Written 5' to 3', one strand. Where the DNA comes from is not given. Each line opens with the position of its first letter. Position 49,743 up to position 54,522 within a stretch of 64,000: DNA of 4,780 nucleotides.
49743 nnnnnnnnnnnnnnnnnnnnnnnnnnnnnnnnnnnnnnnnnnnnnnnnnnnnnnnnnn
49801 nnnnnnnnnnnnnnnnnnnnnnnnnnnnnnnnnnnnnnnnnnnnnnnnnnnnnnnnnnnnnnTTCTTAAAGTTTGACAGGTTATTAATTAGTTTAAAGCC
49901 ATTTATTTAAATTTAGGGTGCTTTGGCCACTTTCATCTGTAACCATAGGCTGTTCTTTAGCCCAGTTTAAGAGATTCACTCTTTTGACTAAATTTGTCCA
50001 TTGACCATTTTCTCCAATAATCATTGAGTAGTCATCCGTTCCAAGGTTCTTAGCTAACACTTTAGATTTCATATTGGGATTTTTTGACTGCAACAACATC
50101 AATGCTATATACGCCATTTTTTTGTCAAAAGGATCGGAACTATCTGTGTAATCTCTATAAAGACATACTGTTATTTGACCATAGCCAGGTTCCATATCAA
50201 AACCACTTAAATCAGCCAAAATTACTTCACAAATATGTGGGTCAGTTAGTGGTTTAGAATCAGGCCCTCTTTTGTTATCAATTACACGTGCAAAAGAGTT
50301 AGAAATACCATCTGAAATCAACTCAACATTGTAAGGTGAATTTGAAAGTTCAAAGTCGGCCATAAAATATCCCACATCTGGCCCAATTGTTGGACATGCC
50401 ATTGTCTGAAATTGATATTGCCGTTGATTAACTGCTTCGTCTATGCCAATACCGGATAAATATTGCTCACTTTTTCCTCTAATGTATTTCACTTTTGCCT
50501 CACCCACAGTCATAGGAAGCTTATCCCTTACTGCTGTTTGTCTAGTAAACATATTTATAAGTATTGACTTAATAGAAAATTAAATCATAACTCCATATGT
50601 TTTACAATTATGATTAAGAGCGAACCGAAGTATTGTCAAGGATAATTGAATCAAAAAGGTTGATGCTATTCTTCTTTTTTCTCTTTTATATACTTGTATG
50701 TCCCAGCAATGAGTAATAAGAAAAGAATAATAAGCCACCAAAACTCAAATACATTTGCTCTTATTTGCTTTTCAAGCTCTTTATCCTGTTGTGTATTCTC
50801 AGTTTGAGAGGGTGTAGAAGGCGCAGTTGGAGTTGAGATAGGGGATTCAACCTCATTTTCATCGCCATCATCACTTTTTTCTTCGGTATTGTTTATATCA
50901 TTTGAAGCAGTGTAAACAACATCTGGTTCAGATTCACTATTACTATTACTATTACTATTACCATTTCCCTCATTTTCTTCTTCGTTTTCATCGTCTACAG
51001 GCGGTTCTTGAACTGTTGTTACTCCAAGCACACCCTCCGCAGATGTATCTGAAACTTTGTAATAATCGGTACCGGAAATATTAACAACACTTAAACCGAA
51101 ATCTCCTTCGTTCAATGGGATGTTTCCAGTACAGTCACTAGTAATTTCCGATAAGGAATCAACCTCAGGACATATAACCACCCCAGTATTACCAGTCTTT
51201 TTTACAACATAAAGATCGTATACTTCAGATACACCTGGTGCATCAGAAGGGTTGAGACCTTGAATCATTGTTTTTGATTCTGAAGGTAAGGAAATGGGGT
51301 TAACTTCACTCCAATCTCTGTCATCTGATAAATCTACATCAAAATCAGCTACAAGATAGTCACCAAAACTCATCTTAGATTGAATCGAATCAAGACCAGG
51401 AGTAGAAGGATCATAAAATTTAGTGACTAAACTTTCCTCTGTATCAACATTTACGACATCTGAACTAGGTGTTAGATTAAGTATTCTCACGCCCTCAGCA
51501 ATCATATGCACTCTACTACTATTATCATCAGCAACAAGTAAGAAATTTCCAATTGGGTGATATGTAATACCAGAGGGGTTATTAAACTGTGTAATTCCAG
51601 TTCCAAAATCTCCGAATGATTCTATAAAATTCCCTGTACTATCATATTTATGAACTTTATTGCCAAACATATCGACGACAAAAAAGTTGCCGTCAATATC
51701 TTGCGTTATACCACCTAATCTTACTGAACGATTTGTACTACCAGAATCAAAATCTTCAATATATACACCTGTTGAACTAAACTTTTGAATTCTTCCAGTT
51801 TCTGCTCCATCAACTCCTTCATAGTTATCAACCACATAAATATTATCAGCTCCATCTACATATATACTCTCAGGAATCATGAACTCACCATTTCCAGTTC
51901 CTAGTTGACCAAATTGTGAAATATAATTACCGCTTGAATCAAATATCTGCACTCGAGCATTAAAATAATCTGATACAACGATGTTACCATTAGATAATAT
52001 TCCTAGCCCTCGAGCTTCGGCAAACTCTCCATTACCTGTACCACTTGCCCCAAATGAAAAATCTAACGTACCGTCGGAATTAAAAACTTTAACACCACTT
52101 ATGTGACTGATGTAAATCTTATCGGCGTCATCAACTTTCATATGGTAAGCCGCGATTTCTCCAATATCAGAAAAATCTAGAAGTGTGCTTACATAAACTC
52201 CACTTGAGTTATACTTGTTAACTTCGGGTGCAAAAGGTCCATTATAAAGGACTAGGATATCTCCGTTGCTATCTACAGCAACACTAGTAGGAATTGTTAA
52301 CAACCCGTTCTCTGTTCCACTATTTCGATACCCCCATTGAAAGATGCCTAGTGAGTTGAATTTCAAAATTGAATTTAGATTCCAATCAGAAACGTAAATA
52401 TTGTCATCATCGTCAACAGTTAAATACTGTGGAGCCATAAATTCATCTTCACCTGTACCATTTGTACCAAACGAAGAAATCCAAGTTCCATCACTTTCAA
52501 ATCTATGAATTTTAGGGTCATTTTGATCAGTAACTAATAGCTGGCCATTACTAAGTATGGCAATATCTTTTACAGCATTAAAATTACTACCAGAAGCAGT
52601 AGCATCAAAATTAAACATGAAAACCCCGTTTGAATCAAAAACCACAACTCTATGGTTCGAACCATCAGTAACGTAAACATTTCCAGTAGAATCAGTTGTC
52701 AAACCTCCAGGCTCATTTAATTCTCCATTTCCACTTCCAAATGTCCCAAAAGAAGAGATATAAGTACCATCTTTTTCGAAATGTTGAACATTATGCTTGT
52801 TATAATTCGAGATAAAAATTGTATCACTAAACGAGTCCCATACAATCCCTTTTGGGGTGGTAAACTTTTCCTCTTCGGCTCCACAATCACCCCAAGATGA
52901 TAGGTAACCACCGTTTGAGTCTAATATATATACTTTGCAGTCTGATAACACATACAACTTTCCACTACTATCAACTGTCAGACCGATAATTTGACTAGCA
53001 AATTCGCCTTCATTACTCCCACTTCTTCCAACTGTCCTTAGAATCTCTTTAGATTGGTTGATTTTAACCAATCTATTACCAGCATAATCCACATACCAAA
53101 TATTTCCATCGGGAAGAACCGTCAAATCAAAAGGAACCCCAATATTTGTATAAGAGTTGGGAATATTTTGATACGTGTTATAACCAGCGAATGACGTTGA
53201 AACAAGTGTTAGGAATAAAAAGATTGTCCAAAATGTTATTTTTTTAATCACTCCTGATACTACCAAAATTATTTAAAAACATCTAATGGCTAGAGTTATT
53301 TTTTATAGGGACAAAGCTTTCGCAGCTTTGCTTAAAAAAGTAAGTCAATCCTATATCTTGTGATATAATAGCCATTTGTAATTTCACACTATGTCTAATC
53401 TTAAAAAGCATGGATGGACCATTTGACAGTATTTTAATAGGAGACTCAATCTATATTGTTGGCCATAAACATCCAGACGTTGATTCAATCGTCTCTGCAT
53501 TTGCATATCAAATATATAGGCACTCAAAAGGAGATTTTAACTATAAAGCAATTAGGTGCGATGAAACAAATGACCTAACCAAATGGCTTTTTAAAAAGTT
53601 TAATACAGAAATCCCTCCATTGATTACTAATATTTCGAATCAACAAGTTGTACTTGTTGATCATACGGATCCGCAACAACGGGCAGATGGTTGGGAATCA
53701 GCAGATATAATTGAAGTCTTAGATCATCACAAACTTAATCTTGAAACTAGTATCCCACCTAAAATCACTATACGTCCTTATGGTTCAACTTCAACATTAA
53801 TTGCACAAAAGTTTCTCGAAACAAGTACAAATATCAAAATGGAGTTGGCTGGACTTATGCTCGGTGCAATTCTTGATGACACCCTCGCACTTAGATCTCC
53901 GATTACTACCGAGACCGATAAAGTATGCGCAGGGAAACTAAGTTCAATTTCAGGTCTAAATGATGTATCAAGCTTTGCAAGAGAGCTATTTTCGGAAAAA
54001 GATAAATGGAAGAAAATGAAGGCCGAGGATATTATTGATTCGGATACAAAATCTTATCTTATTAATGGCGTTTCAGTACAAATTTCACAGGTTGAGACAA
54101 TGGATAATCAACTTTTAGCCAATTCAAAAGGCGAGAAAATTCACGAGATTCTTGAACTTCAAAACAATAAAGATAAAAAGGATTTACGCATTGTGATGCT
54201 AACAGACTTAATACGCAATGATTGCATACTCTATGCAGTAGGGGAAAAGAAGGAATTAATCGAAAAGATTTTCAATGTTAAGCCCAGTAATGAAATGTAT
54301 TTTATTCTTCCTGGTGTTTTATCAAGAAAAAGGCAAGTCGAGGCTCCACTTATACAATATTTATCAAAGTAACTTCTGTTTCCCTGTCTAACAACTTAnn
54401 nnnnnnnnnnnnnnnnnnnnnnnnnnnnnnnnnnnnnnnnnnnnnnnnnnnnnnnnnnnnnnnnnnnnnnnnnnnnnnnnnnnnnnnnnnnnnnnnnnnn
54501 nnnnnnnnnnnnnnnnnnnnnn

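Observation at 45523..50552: Uncharacterised five-gene minus-strand operon: two large hypotheticals, an atypical Hanks-type kinase, an FNR-like oxidoreductase and a membrane protein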

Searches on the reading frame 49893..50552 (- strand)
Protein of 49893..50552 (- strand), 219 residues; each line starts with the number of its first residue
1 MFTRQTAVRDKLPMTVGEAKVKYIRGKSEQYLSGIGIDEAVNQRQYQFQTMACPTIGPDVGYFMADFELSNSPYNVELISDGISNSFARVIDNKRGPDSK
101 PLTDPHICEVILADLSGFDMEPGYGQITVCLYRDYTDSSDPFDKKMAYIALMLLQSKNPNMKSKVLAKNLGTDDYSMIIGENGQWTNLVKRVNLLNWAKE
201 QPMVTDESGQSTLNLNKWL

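Call 3: search_protein_families(library=pfam, proteins=[window:49893-50552:-], max_evalue=0.1)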
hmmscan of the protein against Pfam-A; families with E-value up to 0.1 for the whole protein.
window:49893-50552:- (219 aa): 0 families

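Call 4: search_protein_families(library=ncbifam, proteins=[window:49893-50552:-], max_evalue=0.1)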
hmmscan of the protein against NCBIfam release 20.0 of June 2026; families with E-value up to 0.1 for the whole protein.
window:49893-50552:- (219 aa): 0 families

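Call 5: search_protein_families(library=padloc, proteins=[window:49893-50552:-], max_evalue=0.1)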
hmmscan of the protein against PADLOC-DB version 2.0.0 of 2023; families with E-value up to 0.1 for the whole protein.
window:49893-50552:- (219 aa): 1 family
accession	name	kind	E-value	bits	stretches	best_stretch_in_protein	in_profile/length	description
PDLC02712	PbeC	-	0.043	10.3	1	155-210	9-64/622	PbeC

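Call 10: find_homologous_proteins(query=window:49893-50552:-)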
Query window:49893-50552:- (219 aa): 1 proteins with E <= 0.001 among 54 candidates.
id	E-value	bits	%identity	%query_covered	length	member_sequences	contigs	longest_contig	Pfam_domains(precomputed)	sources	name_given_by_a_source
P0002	6.1e-143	492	99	100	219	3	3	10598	-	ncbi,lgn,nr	ncbi:hypothetical protein IT417_03610 [bacterium]|nr:hypothetical protein [bacterium]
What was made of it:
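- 49893..50552 (-): 219-aa soluble acidic protein (pI 5.1) restricted to this species. It has no recognisable domain. Call 10 finds only its own cluster among 5.8 billion clusters.
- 219-aa protein: the search returns only its own cluster (call 10).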

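Call 12: find_encoding_contigs(protein=P0002, flank=10000, max_places=10)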
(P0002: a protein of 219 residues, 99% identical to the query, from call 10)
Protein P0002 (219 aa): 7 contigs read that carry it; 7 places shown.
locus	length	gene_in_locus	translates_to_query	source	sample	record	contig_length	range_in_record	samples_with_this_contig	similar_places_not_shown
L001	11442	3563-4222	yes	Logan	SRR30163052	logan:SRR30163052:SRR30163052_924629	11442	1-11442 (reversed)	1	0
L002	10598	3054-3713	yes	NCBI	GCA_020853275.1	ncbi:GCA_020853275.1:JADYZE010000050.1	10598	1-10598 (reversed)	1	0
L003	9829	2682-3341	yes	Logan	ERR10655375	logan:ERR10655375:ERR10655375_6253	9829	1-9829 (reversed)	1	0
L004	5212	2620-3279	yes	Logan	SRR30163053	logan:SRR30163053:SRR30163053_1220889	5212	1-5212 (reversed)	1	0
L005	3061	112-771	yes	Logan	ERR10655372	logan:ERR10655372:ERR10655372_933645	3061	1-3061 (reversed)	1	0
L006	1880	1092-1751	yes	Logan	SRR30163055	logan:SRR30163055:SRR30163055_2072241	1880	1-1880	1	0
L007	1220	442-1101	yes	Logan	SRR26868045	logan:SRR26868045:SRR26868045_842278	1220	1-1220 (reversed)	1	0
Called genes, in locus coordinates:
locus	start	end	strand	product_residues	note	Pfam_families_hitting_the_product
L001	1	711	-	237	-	?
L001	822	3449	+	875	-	PF06739:SBBP (faint), PF24684:Vgb_lyase (faint), PF08450:SGL (faint), PF25021:TEN_NHL (faint), PF01436:NHL, PF17170:DUF5128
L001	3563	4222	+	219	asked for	-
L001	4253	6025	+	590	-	-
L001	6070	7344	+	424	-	PF00069:Pkinase, PF07714:PK_Tyr_Ser-Thr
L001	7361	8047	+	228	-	PF08022:FAD_binding_8 (weak), PF00175:NAD_binding_1, PF08030:NAD_binding_6 (faint)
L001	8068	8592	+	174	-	-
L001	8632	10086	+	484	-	PF02463:SMC_N (faint), PF13555:AAA_29 (faint), PF00005:ABC_tran, PF13304:AAA_21 (faint), PF00005:ABC_tran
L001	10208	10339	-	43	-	-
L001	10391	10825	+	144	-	PF07963:N_methyl (weak)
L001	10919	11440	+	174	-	?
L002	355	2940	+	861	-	PF24684:Vgb_lyase (faint), PF08450:SGL (faint), PF25021:TEN_NHL (faint), PF06739:SBBP (faint), PF01436:NHL, PF17170:DUF5128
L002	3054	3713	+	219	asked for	-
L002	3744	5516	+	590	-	-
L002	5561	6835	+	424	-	PF00069:Pkinase, PF07714:PK_Tyr_Ser-Thr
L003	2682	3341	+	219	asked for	-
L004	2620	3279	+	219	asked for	-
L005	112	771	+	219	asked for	-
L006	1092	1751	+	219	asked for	-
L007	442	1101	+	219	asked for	-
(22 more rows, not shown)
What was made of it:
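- Strains: gene order is identical in all seven strain contigs (call 12). The block is present in every strain contig that reaches it (call 12).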

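Call 21: search_solved_structures(query=window:49893-50552:-, max_evalue=10)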
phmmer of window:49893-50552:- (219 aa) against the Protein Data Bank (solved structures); distinct sequences matched with E-value up to 10: 2.
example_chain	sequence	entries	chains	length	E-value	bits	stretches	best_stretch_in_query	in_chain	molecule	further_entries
9eh1_S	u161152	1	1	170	0.59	12.8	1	117-196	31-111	Transcription elongation factor A protein 1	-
3ndq_A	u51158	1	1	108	0.85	12.2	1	117-181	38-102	Transcription elongation factor A protein 1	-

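Call 34: predict_structure(protein=window:49893-50552:-)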
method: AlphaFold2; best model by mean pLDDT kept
length: 219 residues; sequences in the alignment: 1
mean_pLDDT: 34.2   pTM: 0.26
mean pLDDT of the five models: 34.2, 29.5, 29.0, 28.3, 26.8
residues with pLDDT >= 90: 0; 70-90: 0; 50-70: 4; < 50: 215
segments of 3 or more residues with pLDDT < 50: 1-121, 124-152, 154-157, 159-219
pLDDT, mean of each block of 10 residues (from residue 1): 26 23 24 28 26 24 25 33 32 35 34 39 47 41 41 49 44 33 31 38 42 38
secondary structure, 60 per line:
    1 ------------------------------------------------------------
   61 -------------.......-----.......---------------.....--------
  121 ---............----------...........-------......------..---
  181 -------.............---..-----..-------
elements in order: E74-80 E86-92 E108-112 E124-135 E146-156 E164-169 H188-200
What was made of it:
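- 49893..50552 (-): In call 34 the AlphaFold model has pLDDT 34.2 and is unusable.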

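Call 48: search_protein_families(library=phrogs, proteins=[window:49893-50552:-], max_evalue=0.1)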
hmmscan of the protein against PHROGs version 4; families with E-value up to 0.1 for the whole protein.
window:49893-50552:- (219 aa): 0 families
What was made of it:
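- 49893..50552 (-): Calls 3, 4, 21 and 48 find nothing significant; call 5 gives only one stray PADLOC match (PbeC, E 0.043).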

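Call 75: find_related_loci(query=window:49893-50552:-, collection=viral_contigs, flank=5000)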
Query window:49893-50552:- (219 aa) in viral_contigs; peptide patterns used: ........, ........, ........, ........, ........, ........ (x = any residue, [..] = any of these).
11 stretches matched a pattern, but none encodes a relative of the query by tblastn (E <= 1e-3).
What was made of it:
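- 49893..50552 (-): Call 75 finds no viral relative.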

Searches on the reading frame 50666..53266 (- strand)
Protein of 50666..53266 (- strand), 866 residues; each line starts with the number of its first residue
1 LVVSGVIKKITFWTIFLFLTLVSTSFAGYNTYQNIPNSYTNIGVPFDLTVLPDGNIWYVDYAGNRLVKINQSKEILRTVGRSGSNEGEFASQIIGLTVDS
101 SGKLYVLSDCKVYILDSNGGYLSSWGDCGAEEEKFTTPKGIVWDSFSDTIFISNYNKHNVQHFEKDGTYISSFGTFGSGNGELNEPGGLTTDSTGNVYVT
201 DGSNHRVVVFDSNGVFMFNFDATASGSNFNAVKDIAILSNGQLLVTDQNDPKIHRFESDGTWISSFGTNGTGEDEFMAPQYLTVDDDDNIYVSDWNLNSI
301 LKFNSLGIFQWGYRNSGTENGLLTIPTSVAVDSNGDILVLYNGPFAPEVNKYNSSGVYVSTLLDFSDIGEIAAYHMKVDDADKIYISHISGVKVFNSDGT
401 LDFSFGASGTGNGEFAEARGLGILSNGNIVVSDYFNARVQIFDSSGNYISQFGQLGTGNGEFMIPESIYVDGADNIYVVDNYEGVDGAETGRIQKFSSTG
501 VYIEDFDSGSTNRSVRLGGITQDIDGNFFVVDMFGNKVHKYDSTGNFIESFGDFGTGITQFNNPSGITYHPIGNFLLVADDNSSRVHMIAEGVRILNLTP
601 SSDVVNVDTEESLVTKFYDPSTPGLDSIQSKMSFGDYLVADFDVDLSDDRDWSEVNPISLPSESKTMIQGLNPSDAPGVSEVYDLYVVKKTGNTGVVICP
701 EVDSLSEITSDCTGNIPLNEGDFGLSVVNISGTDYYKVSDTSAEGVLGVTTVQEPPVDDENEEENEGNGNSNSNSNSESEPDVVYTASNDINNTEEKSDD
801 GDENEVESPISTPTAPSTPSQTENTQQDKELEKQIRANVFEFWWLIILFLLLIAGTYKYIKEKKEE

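Call 3: search_protein_families(library=pfam, proteins=[window:50666-53266:-], max_evalue=0.1)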
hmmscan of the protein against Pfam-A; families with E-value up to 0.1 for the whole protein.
window:50666-53266:- (866 aa): 11 families
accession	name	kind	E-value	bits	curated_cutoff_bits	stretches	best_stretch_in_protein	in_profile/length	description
PF01436.27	NHL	-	1.5e-28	97.8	20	2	183-210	1-28/28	NHL repeat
PF17170.10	DUF5128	-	2.8e-19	69.9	22.9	3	425-481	52-109/321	6-bladed beta-propeller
PF22701.2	Mala_s_1-like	-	5.4e-09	36.5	27.5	1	235-344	45-150/195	Mal s 1 allergenic protein-like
PF06739.17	SBBP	-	1.9e-08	34.6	20.5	0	185-200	14-29/38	Beta-propeller repeat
PF08450.18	SGL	-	2.3e-08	34.4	26.3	1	132-217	130-217/246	SMP-30/Gluconolactonase/LRE-like region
PF24684.1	Vgb_lyase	-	8.8e-07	28.4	50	0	43-76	97-130/290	Virginiamycin B lyase family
PF25021.1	TEN_NHL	-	1.3e-05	24.8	27.1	0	180-216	138-172/357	Teneurin NHL domain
PF13449.12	Phytase-like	-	0.00052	20.4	27.6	0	189-245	146-203/284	Esterase-like activity of phytase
PF01731.26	Arylesterase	-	0.00094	19.8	21.3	0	133-165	51-83/86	Arylesterase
PF19727.4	DUF6219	-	0.051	13.9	27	0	537-559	2-24/69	Family of unknown function (DUF6219)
PF16288.11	DUF4934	-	0.055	14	27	0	147-216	33-100/102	Domain of unknown function (DUF4934)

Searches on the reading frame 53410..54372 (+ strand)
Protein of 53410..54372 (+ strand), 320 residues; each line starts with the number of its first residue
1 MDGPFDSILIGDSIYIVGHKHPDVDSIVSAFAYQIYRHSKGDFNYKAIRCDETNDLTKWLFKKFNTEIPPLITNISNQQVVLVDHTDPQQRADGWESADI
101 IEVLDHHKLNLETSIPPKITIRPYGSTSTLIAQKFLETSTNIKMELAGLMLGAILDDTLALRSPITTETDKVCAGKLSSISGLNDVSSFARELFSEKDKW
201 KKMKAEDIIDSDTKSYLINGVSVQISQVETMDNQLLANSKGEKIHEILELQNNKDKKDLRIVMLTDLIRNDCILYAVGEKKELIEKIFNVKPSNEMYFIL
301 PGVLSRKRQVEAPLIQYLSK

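Call 57: search_protein_families(library=pfam, proteins=[window:53410-54372:+], max_evalue=0.001)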
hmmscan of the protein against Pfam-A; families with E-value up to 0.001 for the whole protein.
window:53410-54372:+ (320 aa): 2 families
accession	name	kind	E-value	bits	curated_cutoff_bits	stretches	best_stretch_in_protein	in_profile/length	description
PF02833.19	DHHA2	-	1.8e-21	77.2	27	1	192-313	2-122/126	DHHA2 domain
PF01368.27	DHH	-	1.2e-15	58.4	28.1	1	14-154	2-125/125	DHH family, N-terminal domain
